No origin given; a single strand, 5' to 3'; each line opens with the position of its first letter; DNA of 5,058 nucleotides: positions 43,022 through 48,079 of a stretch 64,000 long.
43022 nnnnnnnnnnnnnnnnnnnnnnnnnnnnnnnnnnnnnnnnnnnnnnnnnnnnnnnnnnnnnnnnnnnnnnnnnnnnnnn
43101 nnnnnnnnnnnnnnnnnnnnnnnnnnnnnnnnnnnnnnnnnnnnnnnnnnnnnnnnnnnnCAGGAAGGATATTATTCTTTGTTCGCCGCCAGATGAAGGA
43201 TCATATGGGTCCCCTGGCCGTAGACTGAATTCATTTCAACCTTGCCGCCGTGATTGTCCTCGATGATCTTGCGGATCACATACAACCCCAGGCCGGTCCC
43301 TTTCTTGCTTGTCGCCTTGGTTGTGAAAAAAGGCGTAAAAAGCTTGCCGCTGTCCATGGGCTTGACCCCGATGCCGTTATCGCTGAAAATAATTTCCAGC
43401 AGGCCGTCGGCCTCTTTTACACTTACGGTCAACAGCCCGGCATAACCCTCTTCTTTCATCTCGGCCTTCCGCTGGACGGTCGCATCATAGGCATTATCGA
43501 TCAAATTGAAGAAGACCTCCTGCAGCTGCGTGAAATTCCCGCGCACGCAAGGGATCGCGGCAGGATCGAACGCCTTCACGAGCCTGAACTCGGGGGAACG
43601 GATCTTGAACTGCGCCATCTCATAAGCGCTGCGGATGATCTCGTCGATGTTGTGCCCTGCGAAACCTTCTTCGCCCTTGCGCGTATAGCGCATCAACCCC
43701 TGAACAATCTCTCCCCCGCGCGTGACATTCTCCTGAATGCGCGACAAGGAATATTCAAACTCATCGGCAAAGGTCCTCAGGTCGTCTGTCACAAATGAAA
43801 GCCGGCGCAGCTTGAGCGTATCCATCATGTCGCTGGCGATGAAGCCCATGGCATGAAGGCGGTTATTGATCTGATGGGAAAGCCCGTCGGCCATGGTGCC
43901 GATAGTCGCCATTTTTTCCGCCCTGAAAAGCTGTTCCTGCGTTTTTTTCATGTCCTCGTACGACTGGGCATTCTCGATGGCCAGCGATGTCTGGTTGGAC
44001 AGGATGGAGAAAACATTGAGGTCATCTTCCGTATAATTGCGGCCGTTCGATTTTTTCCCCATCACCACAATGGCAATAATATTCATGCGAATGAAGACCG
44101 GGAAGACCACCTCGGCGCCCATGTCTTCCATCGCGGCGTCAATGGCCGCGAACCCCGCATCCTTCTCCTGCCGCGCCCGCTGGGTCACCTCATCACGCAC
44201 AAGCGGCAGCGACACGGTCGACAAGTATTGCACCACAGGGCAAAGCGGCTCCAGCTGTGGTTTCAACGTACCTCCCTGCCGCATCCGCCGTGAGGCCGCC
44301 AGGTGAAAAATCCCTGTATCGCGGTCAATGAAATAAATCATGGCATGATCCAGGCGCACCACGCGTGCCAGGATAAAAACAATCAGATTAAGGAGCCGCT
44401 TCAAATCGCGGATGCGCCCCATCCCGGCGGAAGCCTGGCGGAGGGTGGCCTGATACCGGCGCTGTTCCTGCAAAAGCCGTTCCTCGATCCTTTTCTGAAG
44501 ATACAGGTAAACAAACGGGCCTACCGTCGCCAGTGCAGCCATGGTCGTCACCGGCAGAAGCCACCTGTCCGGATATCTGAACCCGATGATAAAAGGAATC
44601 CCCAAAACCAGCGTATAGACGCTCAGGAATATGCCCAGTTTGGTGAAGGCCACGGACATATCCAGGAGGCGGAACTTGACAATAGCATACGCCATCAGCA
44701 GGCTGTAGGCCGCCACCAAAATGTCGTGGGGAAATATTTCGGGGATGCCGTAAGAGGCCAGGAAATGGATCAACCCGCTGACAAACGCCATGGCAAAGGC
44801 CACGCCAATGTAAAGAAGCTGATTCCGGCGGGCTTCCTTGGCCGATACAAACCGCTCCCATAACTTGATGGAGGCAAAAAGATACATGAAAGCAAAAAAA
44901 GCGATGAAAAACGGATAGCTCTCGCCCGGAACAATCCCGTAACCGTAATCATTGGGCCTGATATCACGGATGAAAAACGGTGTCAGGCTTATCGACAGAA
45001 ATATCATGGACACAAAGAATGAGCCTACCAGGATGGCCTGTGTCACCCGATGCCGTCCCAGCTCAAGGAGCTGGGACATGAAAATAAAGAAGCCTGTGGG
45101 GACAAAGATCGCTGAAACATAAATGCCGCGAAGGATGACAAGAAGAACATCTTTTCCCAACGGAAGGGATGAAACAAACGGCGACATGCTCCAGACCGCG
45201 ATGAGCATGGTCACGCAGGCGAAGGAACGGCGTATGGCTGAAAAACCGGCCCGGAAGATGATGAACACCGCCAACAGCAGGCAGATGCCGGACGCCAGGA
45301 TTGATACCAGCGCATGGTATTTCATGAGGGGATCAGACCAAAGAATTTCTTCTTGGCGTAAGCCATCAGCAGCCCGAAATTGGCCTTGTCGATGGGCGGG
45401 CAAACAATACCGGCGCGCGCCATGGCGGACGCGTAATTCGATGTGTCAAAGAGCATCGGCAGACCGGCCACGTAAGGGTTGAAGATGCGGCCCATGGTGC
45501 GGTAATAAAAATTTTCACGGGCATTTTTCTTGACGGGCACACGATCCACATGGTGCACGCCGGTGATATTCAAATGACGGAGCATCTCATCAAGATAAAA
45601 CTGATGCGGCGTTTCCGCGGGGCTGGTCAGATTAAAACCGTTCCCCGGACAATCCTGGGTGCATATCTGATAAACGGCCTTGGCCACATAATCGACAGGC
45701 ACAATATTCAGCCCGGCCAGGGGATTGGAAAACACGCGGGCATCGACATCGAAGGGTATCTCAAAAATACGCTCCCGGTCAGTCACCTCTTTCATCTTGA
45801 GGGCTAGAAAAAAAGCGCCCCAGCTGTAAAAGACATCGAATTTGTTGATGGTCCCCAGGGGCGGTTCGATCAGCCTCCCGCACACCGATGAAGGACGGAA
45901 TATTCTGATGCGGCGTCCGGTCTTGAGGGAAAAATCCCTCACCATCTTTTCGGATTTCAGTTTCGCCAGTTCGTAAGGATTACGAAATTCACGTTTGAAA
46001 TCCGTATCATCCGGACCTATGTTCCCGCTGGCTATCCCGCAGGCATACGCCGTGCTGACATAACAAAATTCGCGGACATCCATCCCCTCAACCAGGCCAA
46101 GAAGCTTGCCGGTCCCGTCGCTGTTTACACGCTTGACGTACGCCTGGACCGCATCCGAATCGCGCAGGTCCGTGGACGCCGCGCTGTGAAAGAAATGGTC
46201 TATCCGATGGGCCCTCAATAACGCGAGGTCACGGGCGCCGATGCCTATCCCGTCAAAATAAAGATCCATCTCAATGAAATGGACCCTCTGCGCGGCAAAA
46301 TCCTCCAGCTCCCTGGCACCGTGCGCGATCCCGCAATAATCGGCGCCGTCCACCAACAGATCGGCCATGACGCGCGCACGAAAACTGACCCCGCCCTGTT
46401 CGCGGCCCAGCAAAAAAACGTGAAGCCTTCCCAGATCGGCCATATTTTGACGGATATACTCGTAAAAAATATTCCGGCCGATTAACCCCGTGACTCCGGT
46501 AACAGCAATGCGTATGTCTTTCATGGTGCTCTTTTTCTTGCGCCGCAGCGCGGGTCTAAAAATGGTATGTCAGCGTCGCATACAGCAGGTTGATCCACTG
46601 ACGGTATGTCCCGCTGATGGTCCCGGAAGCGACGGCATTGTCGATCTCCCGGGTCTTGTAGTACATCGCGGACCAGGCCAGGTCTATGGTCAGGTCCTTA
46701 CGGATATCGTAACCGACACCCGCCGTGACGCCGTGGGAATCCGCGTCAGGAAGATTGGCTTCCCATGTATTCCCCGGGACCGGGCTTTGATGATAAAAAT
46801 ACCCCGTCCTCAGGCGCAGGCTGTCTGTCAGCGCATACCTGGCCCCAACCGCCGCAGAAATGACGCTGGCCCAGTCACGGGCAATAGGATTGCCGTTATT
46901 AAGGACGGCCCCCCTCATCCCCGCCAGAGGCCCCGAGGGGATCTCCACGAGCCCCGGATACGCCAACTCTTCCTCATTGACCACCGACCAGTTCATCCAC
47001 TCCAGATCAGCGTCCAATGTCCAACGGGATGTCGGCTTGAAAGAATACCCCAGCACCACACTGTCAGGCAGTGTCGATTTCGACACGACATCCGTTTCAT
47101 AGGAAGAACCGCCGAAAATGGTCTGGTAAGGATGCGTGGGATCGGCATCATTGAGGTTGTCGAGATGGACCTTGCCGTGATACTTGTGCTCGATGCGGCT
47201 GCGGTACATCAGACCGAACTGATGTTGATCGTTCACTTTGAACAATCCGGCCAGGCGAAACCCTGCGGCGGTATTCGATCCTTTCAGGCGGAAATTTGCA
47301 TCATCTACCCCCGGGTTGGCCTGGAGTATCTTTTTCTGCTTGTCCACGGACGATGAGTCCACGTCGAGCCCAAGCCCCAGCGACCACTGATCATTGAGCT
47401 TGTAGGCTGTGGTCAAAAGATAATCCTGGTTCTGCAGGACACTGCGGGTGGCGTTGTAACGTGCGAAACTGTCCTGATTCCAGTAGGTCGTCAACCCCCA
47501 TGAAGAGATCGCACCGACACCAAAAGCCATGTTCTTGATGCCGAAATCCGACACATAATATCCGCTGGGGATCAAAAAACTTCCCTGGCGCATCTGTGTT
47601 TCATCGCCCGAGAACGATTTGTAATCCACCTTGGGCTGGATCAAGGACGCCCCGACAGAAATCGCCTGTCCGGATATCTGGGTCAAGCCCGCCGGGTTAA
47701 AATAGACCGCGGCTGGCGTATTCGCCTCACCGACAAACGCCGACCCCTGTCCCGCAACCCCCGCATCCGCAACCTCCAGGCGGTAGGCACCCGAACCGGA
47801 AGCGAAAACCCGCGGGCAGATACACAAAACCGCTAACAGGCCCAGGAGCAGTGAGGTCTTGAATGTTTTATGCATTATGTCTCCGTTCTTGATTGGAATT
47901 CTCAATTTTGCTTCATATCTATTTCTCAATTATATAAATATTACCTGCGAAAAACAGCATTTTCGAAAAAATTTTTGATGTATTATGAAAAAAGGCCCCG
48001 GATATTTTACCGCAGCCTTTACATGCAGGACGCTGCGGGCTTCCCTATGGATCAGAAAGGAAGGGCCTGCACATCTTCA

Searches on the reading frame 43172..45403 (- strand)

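Call 24: search_protein_families(library=pfam, proteins=[window:43172-45403:-], max_evalue=0.001)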
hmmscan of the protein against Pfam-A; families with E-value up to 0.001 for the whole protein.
window:43172-45403:- (743 aa): 6 families
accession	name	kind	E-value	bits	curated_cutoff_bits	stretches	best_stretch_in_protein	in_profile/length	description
PF02518.31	HATPase_c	-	1.1e-21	77.7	26.4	1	625-739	4-108/111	Histidine kinase-, DNA gyrase B-, and HSP90-like ATPase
PF16927.11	HisKA_7TM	-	1.6e-12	48.2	28.6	1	35-249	3-222/224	N-terminal 7TM region of histidine kinase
PF13492.12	GAF_3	-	1.3e-07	32.5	27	1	334-478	2-129/129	GAF domain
PF13185.12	GAF_2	-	2.3e-07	31.5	28.6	1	332-477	2-136/136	GAF domain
PF01590.32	GAF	-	0.00025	22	22.4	1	333-476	1-133/133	GAF domain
PF14501.12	HATPase_c_5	-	0.00033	21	22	0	627-725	6-89/102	GHKL domain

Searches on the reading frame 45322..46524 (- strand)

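Call 24: search_protein_families(library=pfam, proteins=[window:45322-46524:-], max_evalue=0.001)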
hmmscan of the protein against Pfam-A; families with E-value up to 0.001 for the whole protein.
window:45322-46524:- (400 aa): 4 families
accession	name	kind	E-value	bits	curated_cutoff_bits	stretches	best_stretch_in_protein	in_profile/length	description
PF07993.18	NAD_binding_4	-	2.9e-28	99.2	20.1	1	8-284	1-258/258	Male sterility protein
PF01370.27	Epimerase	-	1.2e-14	54.8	20.9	1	6-218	1-176/240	NAD dependent epimerase/dehydratase family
PF01073.25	3Beta_HSD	-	2.4e-05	24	22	1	108-196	67-158/280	3-beta hydroxysteroid dehydrogenase/isomerase family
PF16363.11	GDP_Man_Dehyd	-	0.00013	22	27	0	101-203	69-172/332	GDP-mannose 4,6 dehydratase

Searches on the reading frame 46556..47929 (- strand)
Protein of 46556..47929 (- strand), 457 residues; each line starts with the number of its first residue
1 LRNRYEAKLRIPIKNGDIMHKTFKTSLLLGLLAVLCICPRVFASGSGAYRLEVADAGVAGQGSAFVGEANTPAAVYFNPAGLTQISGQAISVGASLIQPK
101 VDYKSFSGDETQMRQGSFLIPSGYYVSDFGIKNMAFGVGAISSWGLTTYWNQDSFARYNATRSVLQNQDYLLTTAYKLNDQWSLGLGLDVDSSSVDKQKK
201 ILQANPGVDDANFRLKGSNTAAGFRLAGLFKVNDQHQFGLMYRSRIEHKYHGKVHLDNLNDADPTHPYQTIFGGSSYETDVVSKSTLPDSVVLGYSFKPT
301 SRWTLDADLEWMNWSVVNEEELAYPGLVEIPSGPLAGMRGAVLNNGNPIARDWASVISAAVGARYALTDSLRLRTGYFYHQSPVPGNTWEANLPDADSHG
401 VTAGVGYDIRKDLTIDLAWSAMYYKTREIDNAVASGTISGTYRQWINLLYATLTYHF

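Call 25: search_protein_families(library=pfam, proteins=[window:46556-47929:-], max_evalue=0.001)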
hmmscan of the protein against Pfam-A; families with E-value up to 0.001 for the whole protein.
window:46556-47929:- (457 aa): 3 families
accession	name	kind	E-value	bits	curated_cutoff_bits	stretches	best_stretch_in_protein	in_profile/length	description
PF03349.22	Toluene_X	-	1.2e-60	205.6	29.7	1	51-457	13-421/421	Outer membrane protein transport protein (OMPP1/FadL/TodX)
PF10677.15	DUF2490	-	1.1e-05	25.7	29.8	0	149-255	18-99/186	Protein of unknown function (DUF2490)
PF02462.21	Opacity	-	4.6e-05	23.9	21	0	359-381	82-104/126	Opacity family porin protein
